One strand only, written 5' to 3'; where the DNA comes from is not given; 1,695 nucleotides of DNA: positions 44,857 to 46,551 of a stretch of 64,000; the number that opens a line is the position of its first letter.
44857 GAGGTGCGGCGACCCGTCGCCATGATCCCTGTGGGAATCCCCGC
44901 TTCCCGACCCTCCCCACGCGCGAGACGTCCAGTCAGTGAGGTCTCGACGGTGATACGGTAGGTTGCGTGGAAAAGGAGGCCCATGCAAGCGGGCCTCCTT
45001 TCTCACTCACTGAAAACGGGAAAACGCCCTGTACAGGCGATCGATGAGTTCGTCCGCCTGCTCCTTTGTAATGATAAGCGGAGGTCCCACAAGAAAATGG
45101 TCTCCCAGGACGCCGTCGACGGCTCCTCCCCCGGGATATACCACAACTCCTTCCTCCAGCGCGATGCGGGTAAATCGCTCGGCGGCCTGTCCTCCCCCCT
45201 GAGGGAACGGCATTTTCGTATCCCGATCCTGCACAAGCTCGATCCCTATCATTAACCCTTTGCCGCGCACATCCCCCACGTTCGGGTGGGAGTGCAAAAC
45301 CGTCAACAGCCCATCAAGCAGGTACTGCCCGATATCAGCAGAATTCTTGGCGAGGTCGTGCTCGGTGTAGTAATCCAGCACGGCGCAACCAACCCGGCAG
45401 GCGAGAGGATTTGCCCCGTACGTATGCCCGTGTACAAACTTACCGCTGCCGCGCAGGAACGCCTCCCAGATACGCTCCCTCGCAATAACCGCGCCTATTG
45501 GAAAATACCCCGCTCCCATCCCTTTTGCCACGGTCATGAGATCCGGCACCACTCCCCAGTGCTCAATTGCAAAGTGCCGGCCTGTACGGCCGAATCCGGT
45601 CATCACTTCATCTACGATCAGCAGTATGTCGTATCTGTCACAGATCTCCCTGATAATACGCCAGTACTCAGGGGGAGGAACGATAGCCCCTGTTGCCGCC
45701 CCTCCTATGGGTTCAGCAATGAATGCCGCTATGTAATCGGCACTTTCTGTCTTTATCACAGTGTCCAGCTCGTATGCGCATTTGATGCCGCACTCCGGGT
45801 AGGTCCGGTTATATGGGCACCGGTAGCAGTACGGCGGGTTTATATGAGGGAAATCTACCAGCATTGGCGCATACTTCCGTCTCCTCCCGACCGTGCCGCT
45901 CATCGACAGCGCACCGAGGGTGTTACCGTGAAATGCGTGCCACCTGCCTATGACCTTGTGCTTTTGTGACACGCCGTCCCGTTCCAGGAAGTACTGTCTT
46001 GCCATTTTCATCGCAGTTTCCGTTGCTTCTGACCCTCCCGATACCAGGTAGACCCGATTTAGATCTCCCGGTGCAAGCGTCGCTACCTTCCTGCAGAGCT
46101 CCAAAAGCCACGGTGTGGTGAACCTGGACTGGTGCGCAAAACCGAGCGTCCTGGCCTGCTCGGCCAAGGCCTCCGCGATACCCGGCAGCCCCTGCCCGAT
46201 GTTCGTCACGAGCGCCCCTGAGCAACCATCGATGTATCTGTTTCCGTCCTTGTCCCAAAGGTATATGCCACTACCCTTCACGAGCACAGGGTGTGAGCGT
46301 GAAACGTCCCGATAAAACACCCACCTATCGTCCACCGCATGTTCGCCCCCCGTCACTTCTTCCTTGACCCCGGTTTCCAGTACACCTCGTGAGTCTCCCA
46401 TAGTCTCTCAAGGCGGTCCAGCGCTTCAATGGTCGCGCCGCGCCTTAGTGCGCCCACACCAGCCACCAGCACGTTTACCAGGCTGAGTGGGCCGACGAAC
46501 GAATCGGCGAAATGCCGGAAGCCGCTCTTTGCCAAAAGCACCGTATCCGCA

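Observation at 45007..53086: MurR-regulated catabolic island: class-III aminotransferase + TAXI-TRAP (with DUF1850) + thiolase + family-III CoA-transferase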

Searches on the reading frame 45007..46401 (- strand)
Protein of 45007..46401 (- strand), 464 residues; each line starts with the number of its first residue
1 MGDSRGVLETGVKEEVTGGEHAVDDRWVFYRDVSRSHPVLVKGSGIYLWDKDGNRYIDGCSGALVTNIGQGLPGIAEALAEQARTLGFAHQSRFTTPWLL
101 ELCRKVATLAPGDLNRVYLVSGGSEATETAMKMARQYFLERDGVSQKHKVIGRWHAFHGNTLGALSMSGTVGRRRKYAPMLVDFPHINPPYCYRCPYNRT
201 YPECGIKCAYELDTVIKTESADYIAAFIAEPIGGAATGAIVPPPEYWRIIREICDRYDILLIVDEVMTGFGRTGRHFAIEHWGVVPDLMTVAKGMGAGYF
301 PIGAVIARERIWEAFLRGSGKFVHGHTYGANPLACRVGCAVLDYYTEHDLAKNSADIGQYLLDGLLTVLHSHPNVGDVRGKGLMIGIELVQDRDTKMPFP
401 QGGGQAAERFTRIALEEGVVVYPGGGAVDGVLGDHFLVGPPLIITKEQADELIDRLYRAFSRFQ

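Call 3: search_protein_families(library=pfam, proteins=[window:45007-46401:-])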
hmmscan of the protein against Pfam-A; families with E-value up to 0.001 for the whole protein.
window:45007-46401:- (464 aa): 2 families
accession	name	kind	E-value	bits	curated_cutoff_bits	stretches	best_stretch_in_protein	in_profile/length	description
PF00202.27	Aminotran_3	-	1.6e-105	353.5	30.5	1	37-459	10-402/403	Aminotransferase class-III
PF00155.27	Aminotran_1_2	-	0.0003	20.6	19.7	1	240-326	161-251/361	Aminotransferase class I and II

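Call 4: search_protein_families(library=ncbifam, proteins=[window:45007-46401:-])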
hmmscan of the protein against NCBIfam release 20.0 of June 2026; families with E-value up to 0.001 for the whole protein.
window:45007-46401:- (464 aa): 69 families (the best 25 are shown)
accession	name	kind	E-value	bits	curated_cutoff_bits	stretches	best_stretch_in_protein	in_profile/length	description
NF005375.0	PRK06917.1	equivalog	1.5e-155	518.3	535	1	31-460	9-436/448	aspartate aminotransferase family protein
NF005685.0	PRK07483.1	equivalog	2.9e-149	497.7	485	1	28-460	4-435/444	aspartate aminotransferase family protein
NF005102.0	PRK06541.1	equivalog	2.3e-115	385.7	574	1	34-458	32-451/460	aspartate aminotransferase family protein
NF005683.0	PRK07481.1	subfamily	5.2e-114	381.7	575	1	38-462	30-449/453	hypothetical protein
NF005682.0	PRK07480.1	subfamily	4.1e-108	362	510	1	38-461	37-450/459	aminotransferase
NF005812.0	PRK07678.1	subfamily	5e-103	345.1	488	1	36-463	29-450/451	aminotransferase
NF005447.0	PRK07036.1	equivalog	1e-102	344.2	618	1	34-461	33-453/468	aminotransferase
NF004767.0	PRK06105.1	subfamily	5.6e-100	335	517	1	39-462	33-449/460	aminotransferase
NF005684.0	PRK07482.1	subfamily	8.6e-97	324.6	687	1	38-459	34-451/464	hypothetical protein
TIGR00508.1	bioA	equivalog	3.6e-96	322.3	405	1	39-459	16-417/419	adenosylmethionine--8-amino-7-oxononanoate transaminase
NF004718.0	PRK06062.1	subfamily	1.1e-95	320.8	472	1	35-461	37-447/454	hypothetical protein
NF052567.1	OmAmTferAptACaul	equivalog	1.7e-93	313.7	500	1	32-460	14-428/431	omega-aminotransferase AptA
NF005993.0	PRK08117.1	subfamily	1.3e-91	307.4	574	1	36-462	23-429/433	aspartate aminotransferase family protein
NF049939.1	HyAminethphonNHLyPbfA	equivalog_domain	2.7e-90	303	525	1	38-461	42-440/442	(R)-1-hydroxy-2-aminoethylphosphonate ammonia-lyase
NF004426.0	PRK05769.1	equivalog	5.4e-89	299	552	1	33-460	32-437/441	acetyl ornithine aminotransferase family protein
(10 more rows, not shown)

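Call 7: find_homologous_proteins(query=window:45007-46401:-)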
Query window:45007-46401:- (464 aa): 8000 proteins with E <= 0.001 among 8000 candidates; the best 120 are listed.
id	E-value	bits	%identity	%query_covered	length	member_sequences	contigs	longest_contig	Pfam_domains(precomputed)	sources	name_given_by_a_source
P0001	0.0e+0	1060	97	100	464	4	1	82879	PF00202.28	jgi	-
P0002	2.3e-186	638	64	92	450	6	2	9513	PF00202.28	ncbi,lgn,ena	-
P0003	3.4e-186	637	62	92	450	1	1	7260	PF00202.28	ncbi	-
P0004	3.6e-185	634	61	94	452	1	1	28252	PF00202.28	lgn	-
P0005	1.1e-184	632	61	93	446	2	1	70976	PF00202.28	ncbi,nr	ncbi:MAG TPA: aspartate aminotransferase family protein [Firmicutes bacterium]|nr:aspartate aminotra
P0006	2.6e-183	628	61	95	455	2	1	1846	PF00202.28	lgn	-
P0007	5.5e-183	627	61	94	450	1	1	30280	PF00202.28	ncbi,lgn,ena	-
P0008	4.5e-182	624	61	97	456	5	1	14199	PF00202.28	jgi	jgi:adenosylmethionine-8-amino-7-oxononanoate aminotransferase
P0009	6.6e-182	623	60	93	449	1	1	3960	PF00202.28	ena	-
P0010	7.0e-182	623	62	92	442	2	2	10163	PF00202.28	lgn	-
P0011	1.2e-181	622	60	94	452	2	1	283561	PF00202.28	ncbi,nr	ncbi:MAG: aspartate aminotransferase family protein [Firmicutes bacterium]|nr:aspartate aminotransfe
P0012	1.4e-181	622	61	94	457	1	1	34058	PF00202.28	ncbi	-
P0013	8.0e-180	616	60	93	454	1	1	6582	PF00202.28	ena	-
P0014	1.2e-176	606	60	92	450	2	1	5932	PF00202.28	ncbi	-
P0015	2.9e-176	605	59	94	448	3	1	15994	PF00202.28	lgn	-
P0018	3.1e-174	598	60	94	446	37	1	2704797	PF00202.28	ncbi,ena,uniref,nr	ncbi:aspartate aminotransferase family protein [uncultured Anaeromusa sp.]|uniref:aspartate aminotra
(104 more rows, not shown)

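Call 8: search_solved_structures(query=window:45007-46401:-, max_evalue=1e-30)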
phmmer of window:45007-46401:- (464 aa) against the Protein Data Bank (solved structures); distinct sequences matched with E-value up to 1e-30: 144 (the best 60 are shown).
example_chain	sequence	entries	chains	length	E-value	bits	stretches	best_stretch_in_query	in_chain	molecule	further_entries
3i4j_A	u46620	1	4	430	2.3e-90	306.5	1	28-456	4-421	Aminotransferase, class III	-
9qc2_A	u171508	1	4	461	2.9e-86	293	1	23-403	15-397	Aspartate aminotransferase family protein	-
9gh9_A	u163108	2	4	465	1.1e-85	291.1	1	22-403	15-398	Aspartate aminotransferase family protein | Streptomyces aminotransferase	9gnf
9qgh_A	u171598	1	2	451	1.6e-85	290.6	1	23-403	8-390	Aspartate aminotransferase family protein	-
6s54_A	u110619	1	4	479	1.3e-84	287.5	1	36-460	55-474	Aspartate aminotransferase family protein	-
6io1_A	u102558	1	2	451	3.1e-84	286.3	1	35-461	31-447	Aminotransferase, class III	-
3n5m_A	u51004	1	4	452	1.4e-82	280.9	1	24-462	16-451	Adenosylmethionine-8-amino-7-oxononanoate aminotransferase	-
3fcr_A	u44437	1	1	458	7.8e-81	275.1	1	37-460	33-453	putative aminotransferase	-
5lh9_A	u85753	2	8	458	1.2e-80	274.4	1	39-462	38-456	OMEGA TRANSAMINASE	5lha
6gwi_A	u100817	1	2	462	5.8e-80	272.2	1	39-460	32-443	Putrescine aminotransferase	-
5ti8_A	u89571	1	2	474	2.2e-79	270.3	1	35-455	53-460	Aminotransferase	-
6snu_A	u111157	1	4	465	5.4e-79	269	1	38-463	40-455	Aspartate aminotransferase family protein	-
4a6r_A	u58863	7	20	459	7.3e-79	268.6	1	38-463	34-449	OMEGA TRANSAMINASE | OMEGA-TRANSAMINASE | AMINOTRANSFERASE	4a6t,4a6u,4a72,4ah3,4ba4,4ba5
6s4g_A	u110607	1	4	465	7.7e-79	268.5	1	38-463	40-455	Probable aminotransferase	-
7q9x_AAA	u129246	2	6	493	9.3e-79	268.2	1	38-463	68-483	Probable aminotransferase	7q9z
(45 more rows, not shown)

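Call 18: find_related_loci(query=A1, collection=genome_contigs, flank=10000)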
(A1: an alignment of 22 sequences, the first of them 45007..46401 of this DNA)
Query A1 (464 aa) in genome_contigs; peptide patterns used: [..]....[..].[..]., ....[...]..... (x = any residue, [..] = any of these).
600 stretches matched a pattern (row limit reached: there are more); 600 encode a relative of the query (tblastn E <= 1e-3); the best 80 are kept; 80 distinct loci.
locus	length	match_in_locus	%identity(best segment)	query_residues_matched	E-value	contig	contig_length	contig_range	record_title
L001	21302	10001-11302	57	28-463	2e-165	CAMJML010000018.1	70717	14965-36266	MAG: uncultured Selenomonadales bacterium isolate SRR12377476_bin.3_metawrap_v1.3_MAG genome assembly, contig: SRR123774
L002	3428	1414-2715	55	28-463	7e-173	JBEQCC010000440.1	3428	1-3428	MAG: Pelosinus sp. isolate 05_S201.semibin_refined.005_sub NODE_17354_length_3428_cov_1.165101:0-3428, whole genome shot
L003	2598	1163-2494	52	16-460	1e-163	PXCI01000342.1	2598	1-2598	MAG: Clostridia bacterium isolate T3Sed10_282 T3-Sed10-C127976, whole genome shotgun sequence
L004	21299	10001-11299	52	21-456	6e-148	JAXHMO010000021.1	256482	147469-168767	MAG: Desulfovermiculus sp. isolate Salar_de_Ascotan_soil_MAG_ASO54 contig_4704_polypolish, whole genome shotgun sequence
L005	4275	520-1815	53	28-460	1e-149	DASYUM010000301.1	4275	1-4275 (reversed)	MAG TPA_asm: Candidatus Methylomirabilota bacterium isolate SMAG_U4595 k141_2881798, whole genome shotgun sequence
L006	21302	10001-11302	52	24-460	2e-142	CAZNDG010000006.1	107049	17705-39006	MAG TPA_asm: uncultured Syntrophus sp. isolate binchicken_co27_459 genome assembly, contig: NODE_264_length_107049_cov_1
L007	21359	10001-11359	47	7-464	7e-141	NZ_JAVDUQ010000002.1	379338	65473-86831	Neobacillus niacini strain 3240 Ga0466815_02, whole genome shotgun sequence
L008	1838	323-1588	50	29-456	3e-151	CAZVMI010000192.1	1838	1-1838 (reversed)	MAG TPA_asm: uncultured Candidatus Bathyarchaeia archaeon isolate binchicken_co333_214 genome assembly, contig: NODE_709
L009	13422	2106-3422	49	23-461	2e-139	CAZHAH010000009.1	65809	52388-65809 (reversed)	MAG TPA_asm: uncultured Desulfobacteraceae bacterium isolate SRP167671_co2_229 genome assembly, contig: NODE_532_length_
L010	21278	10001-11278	50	37-464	4e-139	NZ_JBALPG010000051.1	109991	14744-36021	Neobacillus drentensis strain JJ1435 JJ-1435_contig_53, whole genome shotgun sequence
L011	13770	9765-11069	50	28-461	7e-139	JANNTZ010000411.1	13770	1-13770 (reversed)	MAG: Acidobacteriota bacterium isolate SOY_30_metabat_319 SOY_30_k141_1284339, whole genome shotgun sequence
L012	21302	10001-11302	49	28-463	1e-138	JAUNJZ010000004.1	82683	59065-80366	MAG: Synergistaceae bacterium isolate S2R_St_13 NODE_79_length_82683_cov_45.625405, whole genome shotgun sequence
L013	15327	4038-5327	47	28-464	3e-138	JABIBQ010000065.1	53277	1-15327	MAG: Candidatus Bathyarchaeota archaeon isolate SI048_bin30 k141_520215, whole genome shotgun sequence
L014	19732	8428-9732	50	28-463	2e-136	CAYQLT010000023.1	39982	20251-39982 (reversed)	MAG TPA_asm: uncultured Clostridia bacterium isolate binchicken_co30_129 genome assembly, contig: NODE_906_length_39982_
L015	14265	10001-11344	47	7-454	4e-134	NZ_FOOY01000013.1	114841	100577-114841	Sporolactobacillus nakayamae strain ATCC 700379, whole genome shotgun sequence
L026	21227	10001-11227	45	33-454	3e-125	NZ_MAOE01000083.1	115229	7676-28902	Bacillus albus strain N35-10-2 contig45, whole genome shotgun sequence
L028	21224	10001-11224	45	33-453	1e-124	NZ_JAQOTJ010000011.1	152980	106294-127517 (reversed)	Bacillus sp. BP-3 st12-3_scaffold11, whole genome shotgun sequence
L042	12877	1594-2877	45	28-456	7e-116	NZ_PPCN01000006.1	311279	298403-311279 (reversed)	Roseibium marinum strain DSM 17023 Ga0181000_106, whole genome shotgun sequence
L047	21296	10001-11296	45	28-461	4e-115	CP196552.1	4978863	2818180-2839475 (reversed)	MAG: Labrenzia sp. isolate RCC3390_5c chromosome, complete genome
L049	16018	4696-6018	45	16-460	2e-114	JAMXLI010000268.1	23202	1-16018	MAG: Acidobacteriales bacterium isolate Bin.001_Pasture k127_7604884, whole genome shotgun sequence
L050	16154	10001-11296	45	28-460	2e-114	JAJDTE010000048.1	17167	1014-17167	MAG: Gammaproteobacteria bacterium isolate jk18x11bins.53 k141_780229, whole genome shotgun sequence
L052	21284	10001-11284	45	28-456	4e-114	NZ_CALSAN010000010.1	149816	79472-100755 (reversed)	MAG: Ferrovibrio terrae isolate JJ-MO2A6-331-3-m1-bin361 JJ-MO2A6-331-C28, whole genome shotgun sequence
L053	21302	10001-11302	42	28-462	8e-114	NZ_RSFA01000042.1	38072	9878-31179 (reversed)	Vibrio pectenicida strain CAIM 594 CAIM594T_266, whole genome shotgun sequence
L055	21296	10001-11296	45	27-463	2e-113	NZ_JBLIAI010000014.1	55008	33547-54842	MAG: Maritalea sp. isolate 3300045789_43 Ga0491190_0000469, whole genome shotgun sequence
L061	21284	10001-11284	44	28-453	4e-112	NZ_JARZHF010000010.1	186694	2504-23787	Salipaludibacillus daqingensis strain DQ-9 ZB100009, whole genome shotgun sequence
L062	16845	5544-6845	44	28-461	5e-112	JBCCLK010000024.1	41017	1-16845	MAG: Pseudomonadota bacterium isolate P01_C01_bin.25 k141_2194810_length_41017_cov_12.0000, whole genome shotgun sequenc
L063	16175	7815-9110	46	23-456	9e-129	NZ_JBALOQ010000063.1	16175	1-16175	Bacillus sp. JJ1562 JJ-1562_contig_65, whole genome shotgun sequence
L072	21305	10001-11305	44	24-463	5e-111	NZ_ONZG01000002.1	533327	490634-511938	Falsiruegeria mediterranea M17 strain CECT 7615, whole genome shotgun sequence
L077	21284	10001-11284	45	28-456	1e-110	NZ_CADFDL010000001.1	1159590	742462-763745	Burkholderia sp. BCC0397, whole genome shotgun sequence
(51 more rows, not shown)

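Call 20: find_encoding_contigs(protein=P0011, flank=10000, max_places=2)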
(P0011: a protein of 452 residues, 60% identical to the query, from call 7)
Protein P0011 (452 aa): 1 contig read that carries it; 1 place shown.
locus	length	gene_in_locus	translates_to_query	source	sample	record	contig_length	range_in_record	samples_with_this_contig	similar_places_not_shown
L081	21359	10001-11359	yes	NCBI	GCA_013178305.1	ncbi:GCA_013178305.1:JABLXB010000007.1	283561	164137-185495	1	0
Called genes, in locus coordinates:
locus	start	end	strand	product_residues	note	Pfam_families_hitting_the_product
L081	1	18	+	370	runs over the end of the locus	PF03033:Glyco_transf_28, PF04101:Glyco_tran_28_C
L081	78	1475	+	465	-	PF01225:Mur_ligase, PF08245:Mur_ligase_M, PF02875:Mur_ligase_C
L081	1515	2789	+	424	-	PF00275:EPSP_synthase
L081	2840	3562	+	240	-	PF08478:POTRA_1, PF03799:FtsQ_DivIB_C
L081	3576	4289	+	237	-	PF05949:DUF881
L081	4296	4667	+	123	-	PF06947:DUF1290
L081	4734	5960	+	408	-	PF11104:PilM_2 (faint), PF14450:FtsA (weak), PF02491:SHS2_FTSA, PF06723:MreB_Mbl, PF14450:FtsA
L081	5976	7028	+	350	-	PF00091:Tubulin, PF12327:FtsZ_C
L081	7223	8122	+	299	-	PF03419:Peptidase_U4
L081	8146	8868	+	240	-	PF04542:Sigma70_r2, PF04545:Sigma70_r4, PF01381:HTH_3 (weak)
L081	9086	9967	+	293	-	PF01418:HTH_6, PF01380:SIS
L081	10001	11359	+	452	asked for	PF00202:Aminotran_3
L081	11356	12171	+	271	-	PF05853:BKACE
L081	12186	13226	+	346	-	PF16868:NMT1_3, PF09084:NMT1 (weak)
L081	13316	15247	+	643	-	PF06808:DctM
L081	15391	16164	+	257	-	PF04542:Sigma70_r2, PF04539:Sigma70_r3, PF08281:Sigma70_r4_2, PF04545:Sigma70_r4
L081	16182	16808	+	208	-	PF09551:Spore_II_R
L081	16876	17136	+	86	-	PF05239:PRC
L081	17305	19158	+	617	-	PF13185:GAF_2, PF00512:HisKA, PF02518:HATPase_c, PF00072:Response_reg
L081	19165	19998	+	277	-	PF02578:Cu-oxidase_4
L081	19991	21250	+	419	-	PF26018:BSH_RND_rel, PF25989:YknX_C (weak)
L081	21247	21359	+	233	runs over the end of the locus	PF01168:Ala_racemase_N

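Call 21: find_encoding_contigs(protein=P0018, flank=10000, max_places=2)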
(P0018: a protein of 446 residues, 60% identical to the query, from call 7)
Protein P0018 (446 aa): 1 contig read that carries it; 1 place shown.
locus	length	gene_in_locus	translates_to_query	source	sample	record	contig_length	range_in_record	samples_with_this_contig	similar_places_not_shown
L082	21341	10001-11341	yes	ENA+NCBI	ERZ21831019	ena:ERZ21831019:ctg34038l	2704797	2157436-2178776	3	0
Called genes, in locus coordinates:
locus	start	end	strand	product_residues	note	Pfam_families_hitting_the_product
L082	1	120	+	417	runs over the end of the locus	PF13439:Glyco_transf_4, PF13579:Glyco_trans_4_4, PF00534:Glycos_transf_1, PF20706:GT4-conflict, PF13692:Glyco_trans_1_4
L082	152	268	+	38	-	-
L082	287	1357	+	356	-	PF13487:HD_5, PF01966:HD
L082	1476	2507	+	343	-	PF01212:Beta_elim_lyase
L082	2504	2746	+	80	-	PF09932:DUF2164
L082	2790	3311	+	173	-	-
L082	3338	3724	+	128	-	-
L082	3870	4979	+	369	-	PF00724:Oxidored_FMN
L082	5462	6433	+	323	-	PF03547:Mem_trans (weak), PF13593:SBF_like, PF01758:SBF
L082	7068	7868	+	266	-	-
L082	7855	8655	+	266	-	PF13478:XdhC_C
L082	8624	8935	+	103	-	PF02625:XdhC_CoxI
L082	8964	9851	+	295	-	PF00126:HTH_1, PF03466:LysR_substrate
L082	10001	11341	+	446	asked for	PF00202:Aminotran_3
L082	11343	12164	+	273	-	PF05853:BKACE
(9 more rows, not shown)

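Call 22: find_encoding_contigs(protein=P0005, flank=10000, max_places=2)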
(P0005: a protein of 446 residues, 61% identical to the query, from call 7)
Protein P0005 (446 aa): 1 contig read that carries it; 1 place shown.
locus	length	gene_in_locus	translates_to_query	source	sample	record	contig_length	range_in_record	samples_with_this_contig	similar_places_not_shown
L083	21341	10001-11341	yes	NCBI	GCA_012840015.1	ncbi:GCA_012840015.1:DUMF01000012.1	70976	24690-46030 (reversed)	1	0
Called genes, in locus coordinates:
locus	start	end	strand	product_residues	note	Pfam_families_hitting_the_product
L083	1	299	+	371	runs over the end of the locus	PF00712:DNA_pol3_beta, PF02767:DNA_pol3_beta_2, PF02768:DNA_pol3_beta_3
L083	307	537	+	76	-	PF13275:S4_2, PF01479:S4 (weak)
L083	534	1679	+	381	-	PF02463:SMC_N, PF13175:AAA_15, PF13476:AAA_23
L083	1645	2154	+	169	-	PF05258:DciA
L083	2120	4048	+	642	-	PF02518:HATPase_c, PF00204:DNA_gyraseB, PF01751:Toprim, PF00986:DNA_gyraseB_C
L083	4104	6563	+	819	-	PF00521:DNA_topoisoIV, PF03989:DNA_gyraseA_C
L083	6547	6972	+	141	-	PF01951:Archease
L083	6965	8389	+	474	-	PF01139:RtcB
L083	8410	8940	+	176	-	PF14378:PAP2_3 (faint), PF01569:PAP2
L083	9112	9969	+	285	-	PF01418:HTH_6, PF01380:SIS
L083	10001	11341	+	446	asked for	PF00202:Aminotran_3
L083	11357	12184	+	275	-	PF05853:BKACE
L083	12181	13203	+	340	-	PF16868:NMT1_3, PF12974:Phosphonate-bd, PF09084:NMT1 (weak)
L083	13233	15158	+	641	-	PF06808:DctM, PF11874:DUF3394 (weak)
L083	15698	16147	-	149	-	PF00383:dCMP_cyt_deam_1, PF14437:MafB19-deam, PF14439:Bd3614-deam (weak)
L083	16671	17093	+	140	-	-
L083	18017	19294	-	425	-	PF02403:Seryl_tRNA_N, PF00587:tRNA-synt_2b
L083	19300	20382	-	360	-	PF01008:IF-2B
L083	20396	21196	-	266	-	PF01048:PNP_UDP_1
